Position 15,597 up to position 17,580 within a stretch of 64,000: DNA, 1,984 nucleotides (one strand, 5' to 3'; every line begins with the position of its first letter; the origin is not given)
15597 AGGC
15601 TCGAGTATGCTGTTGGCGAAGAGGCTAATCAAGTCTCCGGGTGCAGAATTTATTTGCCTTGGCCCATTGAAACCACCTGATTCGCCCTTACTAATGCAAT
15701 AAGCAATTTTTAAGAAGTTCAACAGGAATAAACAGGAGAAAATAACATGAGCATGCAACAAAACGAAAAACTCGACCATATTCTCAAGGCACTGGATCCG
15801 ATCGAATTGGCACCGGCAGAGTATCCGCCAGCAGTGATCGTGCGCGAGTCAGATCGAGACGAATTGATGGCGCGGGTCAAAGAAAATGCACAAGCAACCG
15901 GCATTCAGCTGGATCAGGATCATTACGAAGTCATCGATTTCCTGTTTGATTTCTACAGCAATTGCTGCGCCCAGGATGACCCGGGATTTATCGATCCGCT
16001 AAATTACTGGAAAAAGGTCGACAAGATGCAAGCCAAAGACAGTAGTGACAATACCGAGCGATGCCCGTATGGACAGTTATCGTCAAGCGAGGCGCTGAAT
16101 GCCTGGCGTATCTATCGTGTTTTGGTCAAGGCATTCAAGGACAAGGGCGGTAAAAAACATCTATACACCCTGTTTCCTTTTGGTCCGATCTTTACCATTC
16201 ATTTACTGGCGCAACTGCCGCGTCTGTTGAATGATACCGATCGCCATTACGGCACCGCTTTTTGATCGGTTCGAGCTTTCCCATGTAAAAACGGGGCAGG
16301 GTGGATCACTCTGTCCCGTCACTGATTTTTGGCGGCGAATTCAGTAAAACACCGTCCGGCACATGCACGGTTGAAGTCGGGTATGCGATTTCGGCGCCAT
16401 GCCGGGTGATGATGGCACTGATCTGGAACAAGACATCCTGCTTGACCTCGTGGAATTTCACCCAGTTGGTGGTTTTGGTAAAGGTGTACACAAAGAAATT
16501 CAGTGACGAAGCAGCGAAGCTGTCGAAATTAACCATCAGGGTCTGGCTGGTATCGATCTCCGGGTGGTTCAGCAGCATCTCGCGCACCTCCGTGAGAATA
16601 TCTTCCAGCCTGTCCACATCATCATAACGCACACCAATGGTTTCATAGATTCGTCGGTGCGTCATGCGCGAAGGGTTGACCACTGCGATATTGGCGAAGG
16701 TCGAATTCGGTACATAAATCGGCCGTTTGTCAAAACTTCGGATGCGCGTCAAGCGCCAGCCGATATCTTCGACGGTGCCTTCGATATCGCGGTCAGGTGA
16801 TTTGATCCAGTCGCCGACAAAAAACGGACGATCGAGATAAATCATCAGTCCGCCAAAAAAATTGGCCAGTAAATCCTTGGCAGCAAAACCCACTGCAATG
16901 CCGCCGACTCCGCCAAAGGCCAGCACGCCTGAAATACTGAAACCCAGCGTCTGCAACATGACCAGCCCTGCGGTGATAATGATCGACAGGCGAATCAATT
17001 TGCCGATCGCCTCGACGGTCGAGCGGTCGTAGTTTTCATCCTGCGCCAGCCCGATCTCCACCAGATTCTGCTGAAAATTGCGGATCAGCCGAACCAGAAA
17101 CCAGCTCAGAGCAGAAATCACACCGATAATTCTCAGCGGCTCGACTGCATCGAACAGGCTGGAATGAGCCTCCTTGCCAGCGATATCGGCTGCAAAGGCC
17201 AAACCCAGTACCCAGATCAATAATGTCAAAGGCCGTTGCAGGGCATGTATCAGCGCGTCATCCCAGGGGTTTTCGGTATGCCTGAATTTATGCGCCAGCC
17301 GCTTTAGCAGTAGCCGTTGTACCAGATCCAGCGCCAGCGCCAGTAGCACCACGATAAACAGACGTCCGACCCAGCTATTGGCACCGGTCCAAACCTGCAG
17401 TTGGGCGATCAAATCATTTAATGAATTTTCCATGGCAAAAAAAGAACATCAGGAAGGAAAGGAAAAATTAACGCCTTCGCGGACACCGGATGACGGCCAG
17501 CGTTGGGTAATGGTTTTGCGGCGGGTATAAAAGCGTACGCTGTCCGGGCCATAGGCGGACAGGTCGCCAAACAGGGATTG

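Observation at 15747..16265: DsrC/TusE-family paralog with an N-terminal extension and no catalytic C-terminal cysteines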

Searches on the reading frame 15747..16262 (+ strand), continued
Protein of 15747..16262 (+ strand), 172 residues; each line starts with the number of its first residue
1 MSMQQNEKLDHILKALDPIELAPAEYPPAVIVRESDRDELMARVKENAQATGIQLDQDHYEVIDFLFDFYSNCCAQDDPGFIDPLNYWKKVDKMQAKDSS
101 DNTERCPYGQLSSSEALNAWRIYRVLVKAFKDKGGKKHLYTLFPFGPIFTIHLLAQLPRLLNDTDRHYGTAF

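Call 35: search_solved_structures(query=A1, max_evalue=1, show_alignments=2)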
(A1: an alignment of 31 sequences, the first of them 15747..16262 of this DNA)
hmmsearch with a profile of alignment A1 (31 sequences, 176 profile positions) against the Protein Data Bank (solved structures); distinct sequences matched with E-value up to 1: 8.
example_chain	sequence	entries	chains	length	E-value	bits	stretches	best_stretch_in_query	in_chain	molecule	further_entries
1yx3_A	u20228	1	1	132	5.1e-09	39.7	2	128-163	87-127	hypothetical protein DsrC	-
1sau_A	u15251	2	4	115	0.00098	22.5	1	50-72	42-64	sulfite reductase, desulfoviridin-type subunit gamma | sulfite reductase, desulfoviridin-type subunit gamma (dsvC)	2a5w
2xsj_C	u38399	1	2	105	0.12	15.7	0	53-72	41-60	SULFUR RELAY PROTEIN, TUSE/DSRC/DSVC FAMILY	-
2v4j_C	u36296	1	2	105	0.22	14.8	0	53-72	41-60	SULFITE REDUCTASE, DISSIMILATORY-TYPE SUBUNIT GAMMA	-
3lxj_A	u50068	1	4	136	0.6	13.4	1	34-105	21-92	ATPase family AAA domain-containing protein 2B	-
6veo_A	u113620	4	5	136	0.6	13.4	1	34-105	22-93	ATPase family AAA domain-containing protein 2B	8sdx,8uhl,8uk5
3or2_C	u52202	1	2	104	0.8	13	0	56-71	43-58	Sulfite redcutase subunit gama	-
3or1_C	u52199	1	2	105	0.95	12.8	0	56-71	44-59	Sulfite reductase gama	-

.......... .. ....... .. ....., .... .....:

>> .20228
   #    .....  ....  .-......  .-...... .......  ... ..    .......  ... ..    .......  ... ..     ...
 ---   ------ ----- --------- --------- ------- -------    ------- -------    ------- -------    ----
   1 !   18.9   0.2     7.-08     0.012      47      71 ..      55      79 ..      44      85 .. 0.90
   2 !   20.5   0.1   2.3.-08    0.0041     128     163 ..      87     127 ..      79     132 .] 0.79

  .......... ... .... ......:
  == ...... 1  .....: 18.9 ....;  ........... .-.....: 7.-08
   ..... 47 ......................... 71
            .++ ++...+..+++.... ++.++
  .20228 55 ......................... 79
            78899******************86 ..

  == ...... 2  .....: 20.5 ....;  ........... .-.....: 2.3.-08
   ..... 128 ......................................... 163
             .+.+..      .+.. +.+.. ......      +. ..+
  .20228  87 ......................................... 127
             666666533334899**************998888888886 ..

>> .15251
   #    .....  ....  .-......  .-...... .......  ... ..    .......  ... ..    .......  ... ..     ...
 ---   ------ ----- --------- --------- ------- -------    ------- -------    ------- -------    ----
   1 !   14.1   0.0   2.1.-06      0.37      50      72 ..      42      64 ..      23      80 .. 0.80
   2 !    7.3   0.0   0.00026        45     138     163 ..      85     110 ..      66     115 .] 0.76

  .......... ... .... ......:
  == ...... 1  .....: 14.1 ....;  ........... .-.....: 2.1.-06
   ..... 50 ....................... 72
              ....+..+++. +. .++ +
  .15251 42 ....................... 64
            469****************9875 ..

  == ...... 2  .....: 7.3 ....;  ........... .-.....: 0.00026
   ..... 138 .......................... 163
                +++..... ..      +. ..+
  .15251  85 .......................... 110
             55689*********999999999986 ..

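Call 39: search_protein_representatives(alignment_id=A1)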
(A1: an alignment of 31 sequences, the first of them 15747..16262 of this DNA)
Query: 31 sequences, 176 profile positions. Proteins with E-value up to 0.001 (for the whole library): 88; up to 1e-10: 12; up to 1e-30: 2. The best 88 are listed.
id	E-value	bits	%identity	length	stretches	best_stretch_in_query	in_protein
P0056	1.9e-80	285.4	-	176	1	2-176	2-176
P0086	3.5e-33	131.5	-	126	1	61-176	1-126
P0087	1.5e-23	100.1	-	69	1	1-69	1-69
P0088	4.7e-20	88.7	-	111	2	119-176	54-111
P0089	2.4e-16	76.7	-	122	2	122-176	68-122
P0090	2.2e-15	73.5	-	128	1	61-144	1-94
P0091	2.4e-12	63.6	-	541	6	44-72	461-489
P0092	2.8e-12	63.4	-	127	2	20-77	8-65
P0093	6.3e-12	62.2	-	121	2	128-176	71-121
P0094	6.8e-12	62.2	-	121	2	123-175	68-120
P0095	1.8e-11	60.8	-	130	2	29-78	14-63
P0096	1.9e-11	60.7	-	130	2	30-79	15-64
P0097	9.6e-10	55.1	-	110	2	122-176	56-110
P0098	3.6e-09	53.3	-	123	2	131-176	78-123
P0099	6.9e-09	52.3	-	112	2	117-174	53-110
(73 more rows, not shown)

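Call 64: predict_structure(alignment_id=A3)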
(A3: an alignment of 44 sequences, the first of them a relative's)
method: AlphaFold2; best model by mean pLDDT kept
length: 176 residues; sequences in the alignment: 44
mean_pLDDT: 80.7   pTM: 0.76
mean pLDDT of the five models: 80.7, 79.0, 78.1, 75.9, 75.1
residues with pLDDT >= 90: 72; 70-90: 63; 50-70: 28; < 50: 13
segments of 3 or more residues with pLDDT < 50: 77-83, 102-104
pLDDT, mean of each block of 10 residues (from residue 1): 76 83 78 90 96 96 94 60 50 57 54 82 91 94 94 94 85 74
secondary structure, 60 per line:
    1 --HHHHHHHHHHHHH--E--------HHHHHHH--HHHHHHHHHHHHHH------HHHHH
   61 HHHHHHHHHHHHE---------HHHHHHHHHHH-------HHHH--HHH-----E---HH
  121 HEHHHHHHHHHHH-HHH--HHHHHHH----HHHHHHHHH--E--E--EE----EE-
elements in order: H3-15 H27-33 H36-49 H56-72 H83-93 H101-104 H123-133 H140-146 H151-159

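Call 66: search_protein_families(library=pfam, proteins=[L004:8572-9615:+, L033:6560-7606:+, L019:1650-2663:+, L025:4958-5995:+, L009:9655-10701:+, L034:4017-5054:+, L009:8578-9537:+, L017:4240-4782:+], max_evalue=0.1)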
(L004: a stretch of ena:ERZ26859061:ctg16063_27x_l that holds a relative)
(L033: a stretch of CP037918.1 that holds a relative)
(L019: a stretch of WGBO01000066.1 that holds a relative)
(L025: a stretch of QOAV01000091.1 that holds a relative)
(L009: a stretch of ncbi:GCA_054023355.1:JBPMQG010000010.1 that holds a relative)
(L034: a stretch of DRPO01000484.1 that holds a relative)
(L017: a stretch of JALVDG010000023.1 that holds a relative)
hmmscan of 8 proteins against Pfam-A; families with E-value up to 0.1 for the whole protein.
L004:8572-9615:+ (348 aa): 4 families
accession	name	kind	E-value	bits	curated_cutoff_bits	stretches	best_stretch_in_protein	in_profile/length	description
PF02482.25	Ribosomal_S30AE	-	0.00034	21.7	23.7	1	24-98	16-85/88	Sigma 54 modulation protein / S30EA ribosomal protein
PF11304.13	DUF3106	-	0.021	15.8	24.3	0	92-135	7-50/104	Protein of unknown function (DUF3106)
PF00745.25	GlutR_dimer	-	0.065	14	22.9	0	154-215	19-80/99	Glutamyl-tRNAGlu reductase, dimerisation domain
PF13317.11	DUF4088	-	0.074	13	23.8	0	77-115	59-97/227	Protein of unknown function (DUF4088)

L033:6560-7606:+ (349 aa): 2 families
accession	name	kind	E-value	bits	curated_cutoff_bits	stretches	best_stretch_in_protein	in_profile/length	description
PF02482.25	Ribosomal_S30AE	-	0.00024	22.2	23.7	1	5-98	3-85/88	Sigma 54 modulation protein / S30EA ribosomal protein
PF11304.13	DUF3106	-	0.0058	17.5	24.3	0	100-135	13-50/104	Protein of unknown function (DUF3106)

L019:1650-2663:+ (338 aa): 5 families
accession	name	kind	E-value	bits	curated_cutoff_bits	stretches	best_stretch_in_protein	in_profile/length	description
PF02482.25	Ribosomal_S30AE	-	5.5e-09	37.1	23.7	1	5-101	3-88/88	Sigma 54 modulation protein / S30EA ribosomal protein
PF08281.18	Sigma70_r4_2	-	0.00015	21.8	25.7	1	274-313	8-47/54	Sigma-70, region 4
PF22233.2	PhyR_sigma-like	-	0.00031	20.9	27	1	274-318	1-45/50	Response regulator PhyR, sigma-like domain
PF22029.2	PhyR_sigma2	-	0.0014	19.1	27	1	167-205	15-53/55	Sigma2 domain of PhyR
PF04542.20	Sigma70_r2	-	0.02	15.1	24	1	168-218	17-69/71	Sigma-70 region 2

L025:4958-5995:+ (346 aa): 2 families
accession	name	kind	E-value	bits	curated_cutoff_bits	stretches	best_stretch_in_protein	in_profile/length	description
PF02482.25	Ribosomal_S30AE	-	4.6e-09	37.3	23.7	1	16-101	12-88/88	Sigma 54 modulation protein / S30EA ribosomal protein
PF22233.2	PhyR_sigma-like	-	0.0013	18.9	27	1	289-326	8-45/50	Response regulator PhyR, sigma-like domain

L009:9655-10701:+ (349 aa): 4 families
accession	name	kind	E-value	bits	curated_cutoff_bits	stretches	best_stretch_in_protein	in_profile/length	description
PF02482.25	Ribosomal_S30AE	-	2e-07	32.1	23.7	1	6-97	4-84/88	Sigma 54 modulation protein / S30EA ribosomal protein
PF08281.18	Sigma70_r4_2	-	4.1e-05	23.6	25.7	1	278-324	6-51/54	Sigma-70, region 4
PF22233.2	PhyR_sigma-like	-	0.0018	18.5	27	1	286-324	7-44/50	Response regulator PhyR, sigma-like domain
PF13331.11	DUF4093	-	0.08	13.9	25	0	70-96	4-38/86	Domain of unknown function (DUF4093)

L034:4017-5054:+ (346 aa): 4 families
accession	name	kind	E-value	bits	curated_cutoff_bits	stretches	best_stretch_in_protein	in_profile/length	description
PF02482.25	Ribosomal_S30AE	-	7.4e-07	30.3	23.7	1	13-98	9-85/88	Sigma 54 modulation protein / S30EA ribosomal protein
PF08281.18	Sigma70_r4_2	-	0.004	17.2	25.7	1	279-307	7-35/54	Sigma-70, region 4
PF04545.22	Sigma70_r4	-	0.016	15.2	24.1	1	286-307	8-29/50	Sigma-70, region 4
PF13331.11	DUF4093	-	0.054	14.5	25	0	70-95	4-28/86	Domain of unknown function (DUF4093)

L009:8578-9537:+ (320 aa): 2 families
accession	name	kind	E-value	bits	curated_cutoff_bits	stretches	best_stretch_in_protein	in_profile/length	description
PF10938.13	YfdX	-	1.2e-33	116.6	26.6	1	76-212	1-146/149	YfdX protein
PF04325.18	DUF465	-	0.097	13.1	25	0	265-284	4-23/48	Protein of unknown function (DUF465)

L017:4240-4782:+ (181 aa): 0 families

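Call 68: search_protein_families(library=pfam, proteins=[L022:5101-5886:+, L027:2683-3507:-, L027:955-1431:+, L028:5038-5778:-, L028:6823-7188:+, L028:7402-8799:+, L029:6574-7857:-, L029:5022-5894:+, L031:3144-5054:-, L031:1746-2369:-], max_evalue=0.001)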
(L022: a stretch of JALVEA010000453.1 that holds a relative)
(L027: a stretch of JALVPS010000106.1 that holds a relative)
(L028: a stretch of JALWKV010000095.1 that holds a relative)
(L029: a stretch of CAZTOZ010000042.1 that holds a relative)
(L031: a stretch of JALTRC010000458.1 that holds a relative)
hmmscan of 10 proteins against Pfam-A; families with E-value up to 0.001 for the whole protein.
L022:5101-5886:+ (262 aa): 2 families
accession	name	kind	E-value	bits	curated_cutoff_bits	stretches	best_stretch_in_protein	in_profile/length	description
PF00753.33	Lactamase_B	-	3.6e-19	69.9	22.7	1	12-175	5-196/196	Metallo-beta-lactamase superfamily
PF12706.13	Lactamase_B_2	-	7.9e-05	22.8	27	1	27-137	3-145/200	Beta-lactamase superfamily domain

L027:2683-3507:- (274 aa): 0 families

L027:955-1431:+ (159 aa): 1 family
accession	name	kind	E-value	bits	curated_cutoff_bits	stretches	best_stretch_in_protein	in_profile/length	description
PF09123.17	DUF1931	-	2.8e-53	180.3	21.8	1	19-154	1-136/138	Domain of unknown function (DUF1931)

L028:5038-5778:- (246 aa): 0 families

L028:6823-7188:+ (122 aa): 0 families

L028:7402-8799:+ (466 aa): 0 families

L029:6574-7857:- (427 aa): 1 family
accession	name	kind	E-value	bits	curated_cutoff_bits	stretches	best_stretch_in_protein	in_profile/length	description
PF07690.21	MFS_1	-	2.1e-22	79.9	33.4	2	44-355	3-316/347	Major Facilitator Superfamily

L029:5022-5894:+ (291 aa): 0 families

L031:3144-5054:- (636 aa): 1 family
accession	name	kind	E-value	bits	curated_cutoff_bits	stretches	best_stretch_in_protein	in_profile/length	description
PF01435.24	Peptidase_M48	-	4.6e-28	98.7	20.3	1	107-328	3-183/186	Peptidase family M48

L031:1746-2369:- (207 aa): 4 families
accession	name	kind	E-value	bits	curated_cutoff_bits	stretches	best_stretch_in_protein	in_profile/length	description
PF02527.21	GidB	-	1.8e-57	194.1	27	1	22-196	2-181/184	rRNA small subunit methyltransferase G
PF13847.12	Methyltransf_31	-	4.8e-06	26.7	27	1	68-165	5-110/145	Methyltransferase domain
PF13649.12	Methyltransf_25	-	6.6e-06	27.2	27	1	70-165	1-95/97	Methyltransferase domain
PF05175.20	MTS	-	5.1e-05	23.4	23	1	56-167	24-134/170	Methyltransferase small domain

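Call 77: search_protein_families(library=padloc, proteins=[window:15747-16262:+], max_evalue=0.01)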
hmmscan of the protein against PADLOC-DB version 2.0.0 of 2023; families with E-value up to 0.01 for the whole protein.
window:15747-16262:+ (172 aa): 0 families

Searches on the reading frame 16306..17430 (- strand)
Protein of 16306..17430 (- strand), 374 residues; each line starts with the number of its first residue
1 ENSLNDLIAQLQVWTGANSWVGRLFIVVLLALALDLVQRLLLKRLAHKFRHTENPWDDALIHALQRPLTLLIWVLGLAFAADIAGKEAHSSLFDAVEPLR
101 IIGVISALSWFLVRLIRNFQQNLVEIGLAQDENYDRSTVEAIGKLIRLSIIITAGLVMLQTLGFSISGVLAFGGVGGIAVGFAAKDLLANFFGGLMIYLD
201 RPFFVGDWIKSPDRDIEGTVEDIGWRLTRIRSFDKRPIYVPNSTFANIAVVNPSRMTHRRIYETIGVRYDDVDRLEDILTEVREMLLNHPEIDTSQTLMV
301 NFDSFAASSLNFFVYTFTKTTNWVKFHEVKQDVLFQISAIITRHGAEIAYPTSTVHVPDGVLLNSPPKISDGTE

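Call 38: search_protein_families(library=pfam, proteins=[window:16306-17430:-], max_evalue=0.001)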
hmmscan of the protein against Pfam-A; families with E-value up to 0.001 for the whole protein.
window:16306-17430:- (374 aa): 5 families
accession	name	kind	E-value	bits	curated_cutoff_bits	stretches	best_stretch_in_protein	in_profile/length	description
PF00924.24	MS_channel_2nd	-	8.4e-22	77.5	20.2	1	186-255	1-68/68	Mechanosensitive ion channel, beta-domain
PF21082.3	MS_channel_3rd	-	2.6e-16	60.3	21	1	264-348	4-88/88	Mechanosensitive ion channel MscS, C-terminal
PF21088.3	MS_channel_1st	-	3.8e-08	33.6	23.1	1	144-185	1-42/42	Mechanosensitive ion channel, transmembrane helices 2/3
PF25237.1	MSL2_3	-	7e-05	23.9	34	1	99-184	46-129/130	Mechanosensitive channel protein 2/3 domain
PF24956.1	Msl2-3_C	-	7.4e-05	23.3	29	1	260-340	2-85/87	Mechanosensitive ion channel protein 2/3 C-terminal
